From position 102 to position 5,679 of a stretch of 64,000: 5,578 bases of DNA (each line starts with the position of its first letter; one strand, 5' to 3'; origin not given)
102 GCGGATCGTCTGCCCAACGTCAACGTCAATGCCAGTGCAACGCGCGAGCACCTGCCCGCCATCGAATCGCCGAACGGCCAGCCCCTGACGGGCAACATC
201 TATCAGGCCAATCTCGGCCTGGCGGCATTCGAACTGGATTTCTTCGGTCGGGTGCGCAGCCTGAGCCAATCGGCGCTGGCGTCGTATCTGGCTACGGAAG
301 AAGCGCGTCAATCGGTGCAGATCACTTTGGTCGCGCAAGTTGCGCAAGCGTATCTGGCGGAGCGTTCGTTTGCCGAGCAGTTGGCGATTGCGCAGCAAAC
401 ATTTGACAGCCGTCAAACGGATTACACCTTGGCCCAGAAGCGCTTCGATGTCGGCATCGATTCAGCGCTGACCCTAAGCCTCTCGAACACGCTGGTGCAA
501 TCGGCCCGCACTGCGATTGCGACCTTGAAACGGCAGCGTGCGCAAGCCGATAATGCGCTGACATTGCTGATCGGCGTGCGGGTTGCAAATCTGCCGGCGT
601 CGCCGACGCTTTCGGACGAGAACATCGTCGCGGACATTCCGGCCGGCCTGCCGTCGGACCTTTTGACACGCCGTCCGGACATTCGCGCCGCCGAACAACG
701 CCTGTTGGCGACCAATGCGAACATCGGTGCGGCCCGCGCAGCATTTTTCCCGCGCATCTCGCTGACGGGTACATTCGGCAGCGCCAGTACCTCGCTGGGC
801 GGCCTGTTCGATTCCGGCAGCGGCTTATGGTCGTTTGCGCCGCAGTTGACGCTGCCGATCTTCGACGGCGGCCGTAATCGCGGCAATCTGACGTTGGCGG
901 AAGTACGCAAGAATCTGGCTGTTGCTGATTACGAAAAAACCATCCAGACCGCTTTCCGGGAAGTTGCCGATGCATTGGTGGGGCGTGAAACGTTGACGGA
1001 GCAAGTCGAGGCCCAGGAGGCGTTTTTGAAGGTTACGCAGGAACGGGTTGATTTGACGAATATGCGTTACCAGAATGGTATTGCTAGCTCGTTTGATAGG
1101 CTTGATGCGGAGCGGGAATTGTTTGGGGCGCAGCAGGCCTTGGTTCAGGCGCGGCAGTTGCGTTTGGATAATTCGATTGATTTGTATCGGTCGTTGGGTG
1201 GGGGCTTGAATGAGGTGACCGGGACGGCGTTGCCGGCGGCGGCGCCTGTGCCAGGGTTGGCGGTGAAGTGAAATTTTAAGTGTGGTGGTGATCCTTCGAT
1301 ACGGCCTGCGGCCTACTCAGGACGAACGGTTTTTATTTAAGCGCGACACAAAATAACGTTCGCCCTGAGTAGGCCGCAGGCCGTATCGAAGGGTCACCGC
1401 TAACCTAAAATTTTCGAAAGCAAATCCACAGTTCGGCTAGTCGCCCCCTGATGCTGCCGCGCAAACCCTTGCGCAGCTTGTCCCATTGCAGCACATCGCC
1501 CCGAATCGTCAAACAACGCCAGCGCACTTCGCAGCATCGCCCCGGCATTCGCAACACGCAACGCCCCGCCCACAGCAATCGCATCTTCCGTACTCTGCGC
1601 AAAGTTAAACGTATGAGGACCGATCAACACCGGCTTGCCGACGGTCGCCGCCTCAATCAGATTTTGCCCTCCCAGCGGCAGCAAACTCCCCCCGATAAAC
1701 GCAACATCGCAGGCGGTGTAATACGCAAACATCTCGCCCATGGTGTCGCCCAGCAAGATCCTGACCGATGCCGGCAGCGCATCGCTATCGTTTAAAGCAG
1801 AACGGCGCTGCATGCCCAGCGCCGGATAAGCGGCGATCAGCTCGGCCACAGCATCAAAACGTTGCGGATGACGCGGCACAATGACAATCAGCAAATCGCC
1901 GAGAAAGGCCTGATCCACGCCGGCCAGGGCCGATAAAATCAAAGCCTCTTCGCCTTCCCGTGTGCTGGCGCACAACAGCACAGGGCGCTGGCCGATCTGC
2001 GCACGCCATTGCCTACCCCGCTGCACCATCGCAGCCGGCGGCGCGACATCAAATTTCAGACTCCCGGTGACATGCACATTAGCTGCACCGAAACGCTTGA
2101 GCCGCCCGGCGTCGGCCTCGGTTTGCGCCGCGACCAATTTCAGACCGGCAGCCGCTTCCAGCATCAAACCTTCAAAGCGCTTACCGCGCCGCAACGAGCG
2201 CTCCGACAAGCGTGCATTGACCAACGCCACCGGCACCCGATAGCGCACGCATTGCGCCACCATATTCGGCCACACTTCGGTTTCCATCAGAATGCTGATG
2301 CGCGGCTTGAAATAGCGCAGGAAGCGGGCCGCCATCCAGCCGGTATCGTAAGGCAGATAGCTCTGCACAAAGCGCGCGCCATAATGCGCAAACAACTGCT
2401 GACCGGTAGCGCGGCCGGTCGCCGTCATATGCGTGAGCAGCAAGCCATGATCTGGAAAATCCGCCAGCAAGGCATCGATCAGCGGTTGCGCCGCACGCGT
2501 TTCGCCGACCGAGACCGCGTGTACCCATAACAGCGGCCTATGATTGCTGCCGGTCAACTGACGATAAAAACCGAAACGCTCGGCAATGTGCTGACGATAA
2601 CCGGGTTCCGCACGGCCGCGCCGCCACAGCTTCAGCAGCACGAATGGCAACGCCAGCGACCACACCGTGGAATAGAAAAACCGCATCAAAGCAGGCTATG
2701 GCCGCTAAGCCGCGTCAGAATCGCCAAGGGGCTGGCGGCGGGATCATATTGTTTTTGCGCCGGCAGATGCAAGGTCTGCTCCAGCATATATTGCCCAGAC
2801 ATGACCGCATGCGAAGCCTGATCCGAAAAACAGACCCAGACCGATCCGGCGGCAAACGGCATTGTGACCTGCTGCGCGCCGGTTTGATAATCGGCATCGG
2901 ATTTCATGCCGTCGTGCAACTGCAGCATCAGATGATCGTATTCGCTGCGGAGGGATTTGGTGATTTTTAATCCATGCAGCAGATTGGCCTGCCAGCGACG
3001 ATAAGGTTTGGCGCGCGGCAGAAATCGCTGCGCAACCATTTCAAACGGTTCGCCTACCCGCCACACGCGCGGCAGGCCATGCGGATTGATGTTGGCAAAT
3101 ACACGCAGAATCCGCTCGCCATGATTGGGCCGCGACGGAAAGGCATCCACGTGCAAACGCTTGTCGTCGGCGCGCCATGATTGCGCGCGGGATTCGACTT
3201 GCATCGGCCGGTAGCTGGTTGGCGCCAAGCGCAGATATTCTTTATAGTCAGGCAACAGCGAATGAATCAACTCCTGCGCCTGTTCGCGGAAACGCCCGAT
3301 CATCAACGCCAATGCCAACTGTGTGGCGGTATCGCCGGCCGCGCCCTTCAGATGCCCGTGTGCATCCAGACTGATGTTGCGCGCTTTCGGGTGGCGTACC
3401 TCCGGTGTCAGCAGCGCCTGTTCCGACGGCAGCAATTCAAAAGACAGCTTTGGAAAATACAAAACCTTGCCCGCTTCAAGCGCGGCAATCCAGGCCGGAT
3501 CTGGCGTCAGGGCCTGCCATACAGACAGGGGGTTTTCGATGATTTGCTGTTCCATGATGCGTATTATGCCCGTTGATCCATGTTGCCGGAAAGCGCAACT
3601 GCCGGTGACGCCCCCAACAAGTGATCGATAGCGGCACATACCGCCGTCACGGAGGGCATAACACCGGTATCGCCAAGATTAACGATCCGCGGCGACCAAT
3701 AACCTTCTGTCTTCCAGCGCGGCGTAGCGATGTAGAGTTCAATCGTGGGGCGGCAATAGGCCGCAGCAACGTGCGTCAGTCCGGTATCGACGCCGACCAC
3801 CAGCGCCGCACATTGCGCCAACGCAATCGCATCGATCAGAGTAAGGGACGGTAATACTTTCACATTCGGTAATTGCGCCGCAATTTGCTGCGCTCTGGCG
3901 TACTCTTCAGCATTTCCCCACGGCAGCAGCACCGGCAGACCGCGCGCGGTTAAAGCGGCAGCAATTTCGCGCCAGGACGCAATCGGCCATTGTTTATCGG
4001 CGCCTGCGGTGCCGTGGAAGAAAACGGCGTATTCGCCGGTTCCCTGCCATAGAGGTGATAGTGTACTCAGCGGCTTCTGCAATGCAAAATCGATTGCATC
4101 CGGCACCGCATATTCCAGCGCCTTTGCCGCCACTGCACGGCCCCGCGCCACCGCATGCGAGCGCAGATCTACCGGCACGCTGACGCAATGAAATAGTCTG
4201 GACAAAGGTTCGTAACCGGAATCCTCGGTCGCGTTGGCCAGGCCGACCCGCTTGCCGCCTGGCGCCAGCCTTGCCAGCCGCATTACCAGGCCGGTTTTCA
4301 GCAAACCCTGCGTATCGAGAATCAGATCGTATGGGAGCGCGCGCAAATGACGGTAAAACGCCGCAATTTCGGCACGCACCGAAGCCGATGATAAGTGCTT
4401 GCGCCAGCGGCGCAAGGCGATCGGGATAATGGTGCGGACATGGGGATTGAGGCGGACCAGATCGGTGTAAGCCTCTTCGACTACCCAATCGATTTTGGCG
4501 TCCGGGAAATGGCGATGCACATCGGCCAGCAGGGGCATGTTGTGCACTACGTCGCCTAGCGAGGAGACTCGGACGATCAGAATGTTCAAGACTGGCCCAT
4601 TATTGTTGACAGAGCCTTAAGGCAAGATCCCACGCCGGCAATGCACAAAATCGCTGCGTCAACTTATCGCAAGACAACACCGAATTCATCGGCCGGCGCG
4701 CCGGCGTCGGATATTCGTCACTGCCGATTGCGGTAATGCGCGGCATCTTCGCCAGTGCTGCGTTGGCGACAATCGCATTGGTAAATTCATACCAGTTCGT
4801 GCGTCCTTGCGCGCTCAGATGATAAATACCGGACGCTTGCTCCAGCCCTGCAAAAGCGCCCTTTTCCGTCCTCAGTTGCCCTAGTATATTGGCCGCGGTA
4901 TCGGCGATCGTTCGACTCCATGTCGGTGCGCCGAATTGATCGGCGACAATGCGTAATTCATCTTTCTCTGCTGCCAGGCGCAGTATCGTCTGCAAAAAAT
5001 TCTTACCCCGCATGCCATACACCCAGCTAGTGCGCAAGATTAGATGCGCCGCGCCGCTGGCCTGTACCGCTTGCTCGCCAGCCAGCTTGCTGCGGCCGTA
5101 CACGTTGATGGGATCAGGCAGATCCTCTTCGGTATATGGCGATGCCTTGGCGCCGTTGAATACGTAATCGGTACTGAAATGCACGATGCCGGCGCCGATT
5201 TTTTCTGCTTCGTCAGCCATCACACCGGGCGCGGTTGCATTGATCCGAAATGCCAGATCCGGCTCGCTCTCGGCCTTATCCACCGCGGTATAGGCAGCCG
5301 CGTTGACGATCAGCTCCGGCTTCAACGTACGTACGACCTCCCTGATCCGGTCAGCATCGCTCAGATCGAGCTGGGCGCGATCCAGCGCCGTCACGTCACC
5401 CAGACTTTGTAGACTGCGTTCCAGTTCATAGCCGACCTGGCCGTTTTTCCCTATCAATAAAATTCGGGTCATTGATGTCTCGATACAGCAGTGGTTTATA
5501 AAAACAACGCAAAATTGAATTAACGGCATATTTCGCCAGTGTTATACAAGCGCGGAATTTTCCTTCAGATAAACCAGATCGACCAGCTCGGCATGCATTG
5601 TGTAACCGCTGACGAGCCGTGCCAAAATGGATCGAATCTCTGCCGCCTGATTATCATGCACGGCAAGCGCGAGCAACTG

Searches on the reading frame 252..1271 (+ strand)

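Call 28: search_protein_families(library=ncbifam, proteins=[window:252-1271:+], max_evalue=0.00001)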
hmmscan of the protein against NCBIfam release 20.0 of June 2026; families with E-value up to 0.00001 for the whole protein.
window:252-1271:+ (339 aa): 10 families
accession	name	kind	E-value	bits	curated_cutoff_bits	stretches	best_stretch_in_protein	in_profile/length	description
NF033143.1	efflux_OM_AdeK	equivalog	1e-92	311.4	900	1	2-326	144-469/480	multidrug efflux RND transporter AdeIJK outer membrane channel subunit AdeK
TIGR01845.1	outer_NodT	subfamily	6.6e-87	292.2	210.05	1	2-318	143-460/460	efflux transporter outer membrane subunit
NF007347.1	PRK09837.1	subfamily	3e-83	280.2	598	1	2-320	142-460/461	Cu(I)/Ag(I) efflux RND transporter outer membrane protein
NF033142.1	efflux_OM_AdeC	exception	2.4e-82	277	975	1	3-320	145-463/465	multidrug efflux RND transporter AdeABC outer membrane channel subunit AdeC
NF007390.0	PRK09915.1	equivalog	1.9e-37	129.1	597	1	15-320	175-480/488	MdtP family multidrug efflux transporter outer membrane subunit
TIGR01844.1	type_I_sec_TolC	subfamily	1.3e-26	93.5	225.15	1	10-315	96-397/414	TolC family outer membrane protein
NF008524.1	PRK11459.1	equivalog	2.9e-26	92.3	650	1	20-319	178-476/478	multidrug resistance outer membrane protein MdtQ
NF047721.1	ToxDrgExpTdeA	equivalog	1.2e-18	67.3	550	1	10-317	145-451/455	toxin/drug exporter TdeA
NF052390.1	efflux_OMP_AbuO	equivalog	1.7e-10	40.2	700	1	61-316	175-431/447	multidrug efflux outer membrane protein AbuO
NF007002.0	PRK09465.1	equivalog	3e-06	26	495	0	20-321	122-428/460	outer membrane channel protein TolC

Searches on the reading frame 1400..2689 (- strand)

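Call 28: search_protein_families(library=ncbifam, proteins=[window:1400-2689:-], max_evalue=0.00001)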
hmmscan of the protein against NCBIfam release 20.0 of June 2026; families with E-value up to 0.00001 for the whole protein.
window:1400-2689:- (429 aa): 5 families
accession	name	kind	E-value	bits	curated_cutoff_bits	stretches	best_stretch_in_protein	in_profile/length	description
NF004386.0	PRK05749.1-2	equivalog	2.6e-178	593.2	524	1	1-428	1-427/433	lipid IV(A) 3-deoxy-D-manno-octulosonic acid transferase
NF004388.0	PRK05749.1-4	equivalog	4.5e-119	397.7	438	1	1-427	2-420/425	lipid IV(A) 3-deoxy-D-manno-octulosonic acid transferase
NF004385.0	PRK05749.1-1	equivalog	4.8e-88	295.6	590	1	1-426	1-418/425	lipid IV(A) 3-deoxy-D-manno-octulosonic acid transferase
NF004387.0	PRK05749.1-3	equivalog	7.1e-73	245.8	617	1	6-425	13-420/440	lipid IV(A) 3-deoxy-D-manno-octulosonic acid transferase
NF004389.0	PRK05749.1-5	equivalog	4.6e-65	220.1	363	1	2-368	1-354/402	lipid IV(A) 3-deoxy-D-manno-octulosonic acid transferase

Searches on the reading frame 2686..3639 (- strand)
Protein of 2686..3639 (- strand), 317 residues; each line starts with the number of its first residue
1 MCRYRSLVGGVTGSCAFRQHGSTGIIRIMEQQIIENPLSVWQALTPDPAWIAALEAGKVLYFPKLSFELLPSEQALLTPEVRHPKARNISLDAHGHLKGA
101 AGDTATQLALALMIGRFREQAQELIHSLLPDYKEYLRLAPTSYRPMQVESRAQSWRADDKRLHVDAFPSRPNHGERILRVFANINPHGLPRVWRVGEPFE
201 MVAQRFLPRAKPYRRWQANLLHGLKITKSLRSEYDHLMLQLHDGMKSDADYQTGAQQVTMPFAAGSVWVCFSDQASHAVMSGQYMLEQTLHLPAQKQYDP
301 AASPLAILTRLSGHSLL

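Call 28: search_protein_families(library=ncbifam, proteins=[window:2686-3639:-], max_evalue=0.00001)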
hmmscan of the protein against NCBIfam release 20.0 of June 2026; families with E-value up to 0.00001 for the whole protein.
window:2686-3639:- (317 aa): 1 family
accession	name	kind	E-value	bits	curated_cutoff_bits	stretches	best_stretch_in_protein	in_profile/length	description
NF053719.1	KdoHdxKdoO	equivalog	9e-126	418.7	300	1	35-316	3-288/289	Kdo hydroxylase KdoO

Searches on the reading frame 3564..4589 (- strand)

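Call 28: search_protein_families(library=ncbifam, proteins=[window:3564-4589:-], max_evalue=0.00001)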
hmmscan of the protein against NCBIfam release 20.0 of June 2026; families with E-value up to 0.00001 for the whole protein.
window:3564-4589:- (341 aa): 6 families
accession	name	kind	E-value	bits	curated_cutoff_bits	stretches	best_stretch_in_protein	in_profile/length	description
TIGR02193.1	heptsyl_trn_I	equivalog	1.7e-100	336.4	185.3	1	2-324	1-319/320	lipopolysaccharide heptosyltransferase I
NF008204.0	PRK10964.1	equivalog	1.4e-73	247.8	437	1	1-297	1-290/322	lipopolysaccharide heptosyltransferase RfaC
TIGR02195.1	heptsyl_trn_II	equivalog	7.4e-17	61.5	134.6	1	195-289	185-285/339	lipopolysaccharide heptosyltransferase II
TIGR02201.1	heptsyl_trn_III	equivalog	5.7e-16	58.5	170.2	2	3-106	2-102/344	putative lipopolysaccharide heptosyltransferase III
NF007742.0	PRK10422.1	equivalog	9.7e-15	54.2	467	1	2-303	7-304/352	lipopolysaccharide core heptosyltransferase RfaQ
NF008162.0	PRK10916.1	equivalog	8.2e-10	38.4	569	1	196-287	192-288/348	ADP-heptose--LPS heptosyltransferase RfaF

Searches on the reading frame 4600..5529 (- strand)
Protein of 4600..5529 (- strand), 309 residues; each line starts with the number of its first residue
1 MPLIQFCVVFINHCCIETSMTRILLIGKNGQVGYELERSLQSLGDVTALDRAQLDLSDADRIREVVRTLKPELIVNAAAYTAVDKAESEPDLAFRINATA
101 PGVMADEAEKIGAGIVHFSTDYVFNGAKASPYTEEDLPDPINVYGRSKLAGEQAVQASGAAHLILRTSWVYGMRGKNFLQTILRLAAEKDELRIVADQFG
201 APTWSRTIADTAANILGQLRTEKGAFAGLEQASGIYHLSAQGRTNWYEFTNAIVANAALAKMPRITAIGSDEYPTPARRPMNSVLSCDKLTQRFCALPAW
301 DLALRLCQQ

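Call 28: search_protein_families(library=ncbifam, proteins=[window:4600-5529:-], max_evalue=0.00001)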
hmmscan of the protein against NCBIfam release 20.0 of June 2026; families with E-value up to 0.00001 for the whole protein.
window:4600-5529:- (309 aa): 4 families
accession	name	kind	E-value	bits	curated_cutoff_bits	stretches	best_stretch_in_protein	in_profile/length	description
TIGR01214.1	rmlD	equivalog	2.1e-100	335.5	224.05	1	22-305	1-279/285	dTDP-4-dehydrorhamnose reductase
NF007440.0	PRK09987.1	equivalog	1.5e-85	287.1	308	1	22-304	2-286/299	dTDP-4-dehydrorhamnose reductase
TIGR01179.1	galE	equivalog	2.4e-10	39.8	262.3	1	40-161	40-162/332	UDP-glucose 4-epimerase GalE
TIGR01181.1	dTDP_gluc_dehyt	equivalog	3.7e-10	39.4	365.1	1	10-161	15-168/321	dTDP-glucose 4,6-dehydratase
